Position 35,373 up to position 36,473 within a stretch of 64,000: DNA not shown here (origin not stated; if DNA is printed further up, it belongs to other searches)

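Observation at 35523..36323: HNH-endonuclease intein splitting the GYGFNK-SHSQAYA active-site motif of DnaE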

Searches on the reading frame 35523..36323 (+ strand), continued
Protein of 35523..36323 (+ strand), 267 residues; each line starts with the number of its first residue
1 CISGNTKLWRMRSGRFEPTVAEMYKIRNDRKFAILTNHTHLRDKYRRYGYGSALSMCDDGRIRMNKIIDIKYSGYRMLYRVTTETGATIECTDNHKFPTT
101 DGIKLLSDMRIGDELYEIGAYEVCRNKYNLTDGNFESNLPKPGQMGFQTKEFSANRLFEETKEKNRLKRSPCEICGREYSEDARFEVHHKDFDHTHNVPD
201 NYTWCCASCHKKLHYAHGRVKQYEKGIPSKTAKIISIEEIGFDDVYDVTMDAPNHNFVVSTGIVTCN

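Call 76: search_dna_similar(query=L001:2899-3900:+, collection=phages, mode=protein, max_rows=25)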
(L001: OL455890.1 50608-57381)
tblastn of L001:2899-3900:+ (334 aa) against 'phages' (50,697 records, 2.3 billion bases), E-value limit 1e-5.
Records with a match: 130; places in all: 130; records where one place covers at least 80% of the query: 17.
Best place of each record, by identity: >=99% 1; 90-95% 4; 60-80% 75; <60% 50.
By first word of the organism name: Mycobacterium 43; Microbacterium 36; Gordonia 35; Streptomyces 9; Caudoviricetes 2; Arthrobacter 2; Virus 1; Nocardia 1; uncultured 1.
By host as written in the record: Mycobacterium smegmatis mc2 155 30; Gordonia rubripertincta NRRL B-16540 25; Microbacterium foliorum NRRL B-24224 25; Microbacterium foliorum NRRL B-24224 SEA 11; Gordonia rubripertincta NRRL B-16540 SEA 9; Mycobacterium smegmatis mc#155 6; Streptomyces viridochromogenes DSM40736 5; - 3; and 10 more.
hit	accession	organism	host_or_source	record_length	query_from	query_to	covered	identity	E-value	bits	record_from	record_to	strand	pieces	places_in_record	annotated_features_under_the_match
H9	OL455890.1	Gordonia phage Wojtek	Gordonia rubripertincta NRRL B-16540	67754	1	334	100%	100.0%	0e+0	710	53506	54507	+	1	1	72: DnaE-like DNA polymerase III alpha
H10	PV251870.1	Mycobacterium phage StAugustine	Mycobacterium smegmatis mc#155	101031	35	301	80%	25.7%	1e-8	62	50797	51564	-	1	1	63: ThyX-like thymidylate synthase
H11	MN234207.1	Gordonia phage Ranch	Gordonia rubripertincta NRRL B-16540 SEA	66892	1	334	31%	66.7%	2e-14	151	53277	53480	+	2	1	80: DnaE-like DNA polymerase III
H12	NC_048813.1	Gordonia phage Ranch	Gordonia rubripertincta NRRL B-16540 SEA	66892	1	334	31%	66.7%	2e-14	151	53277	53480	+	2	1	80: DNA polymerase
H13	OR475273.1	Gordonia phage Erutan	Gordonia rubripertincta NRRL B-16540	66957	1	334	31%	66.7%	2e-14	151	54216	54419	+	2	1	79: DnaE-like DNA polymerase III alpha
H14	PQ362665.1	Gordonia phage DoobyDoo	Gordonia rubripertincta NRRL B-16540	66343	1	334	31%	66.7%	2e-14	151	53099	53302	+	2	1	78: DnaE-like DNA polymerase III alpha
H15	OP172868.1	Gordonia phage ParvusTarda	Gordonia rubripertincta NRRL B-16540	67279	1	334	31%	66.7%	2e-14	151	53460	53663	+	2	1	77: DnaE-like DNA polymerase III alpha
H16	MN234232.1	Gordonia phage Sadboi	Gordonia rubripertincta NRRL B-16540 SEA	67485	1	334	31%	66.7%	2e-14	151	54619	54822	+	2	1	79: DnaE-like DNA polymerase III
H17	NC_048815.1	Gordonia phage Sadboi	Gordonia rubripertincta NRRL B-16540 SEA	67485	1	334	31%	66.7%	2e-14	151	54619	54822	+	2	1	79: DNA polymerase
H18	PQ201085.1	Gordonia phage Lila22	Gordonia rubripertincta NRRL B-16540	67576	1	334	31%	66.7%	2e-14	151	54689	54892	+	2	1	79: DnaE-like DNA polymerase III alpha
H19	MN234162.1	Gordonia phage GretelLyn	Gordonia rubripertincta NRRL B-16540 SEA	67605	1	334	31%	66.7%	2e-14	151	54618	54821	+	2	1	79: DnaE-like DNA polymerase III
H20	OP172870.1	Gordonia phage OtterstedtS21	Gordonia rubripertincta NRRL B-16540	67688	1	334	31%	66.7%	2e-14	151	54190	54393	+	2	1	79: DnaE-like DNA polymerase III alpha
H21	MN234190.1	Gordonia phage Gibbin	Gordonia rubripertincta NRRL B-16540 SEA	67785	1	334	31%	66.7%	2e-14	151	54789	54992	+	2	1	81: DnaE-like DNA polymerase III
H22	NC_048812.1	Gordonia phage Gibbin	Gordonia rubripertincta NRRL B-16540 SEA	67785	1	334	31%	66.7%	2e-14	151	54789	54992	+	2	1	81: DNA polymerase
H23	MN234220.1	Gordonia phage Lambo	Gordonia rubripertincta NRRL B-16540 SEA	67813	1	334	31%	66.7%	2e-14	151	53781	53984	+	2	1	77: DnaE-like DNA polymerase III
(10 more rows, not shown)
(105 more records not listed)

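Call 77: get_annotated_region(hit=H23, flank=30)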
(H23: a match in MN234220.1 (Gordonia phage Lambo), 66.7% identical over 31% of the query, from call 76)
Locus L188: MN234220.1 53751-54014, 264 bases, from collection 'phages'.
description: Gordonia phage Lambo, complete genome.
organism: Gordonia phage Lambo (NCBI taxid 2599845)
taxonomy: Viruses; Duplodnaviria; Heunggongvirae; Uroviricota; Caudoviricetes; Lambovirus; Lambovirus lambo
host: Gordonia rubripertincta NRRL B-16540 SEA; source: soil; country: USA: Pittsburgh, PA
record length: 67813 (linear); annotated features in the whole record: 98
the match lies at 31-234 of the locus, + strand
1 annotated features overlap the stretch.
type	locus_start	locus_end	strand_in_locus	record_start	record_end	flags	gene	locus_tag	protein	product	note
CDS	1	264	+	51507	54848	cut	77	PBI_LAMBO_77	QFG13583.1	DnaE-like DNA polymerase III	DnaE-like DNA polymerase III (alpha); DnaE-like DNA polymerase III (alpha)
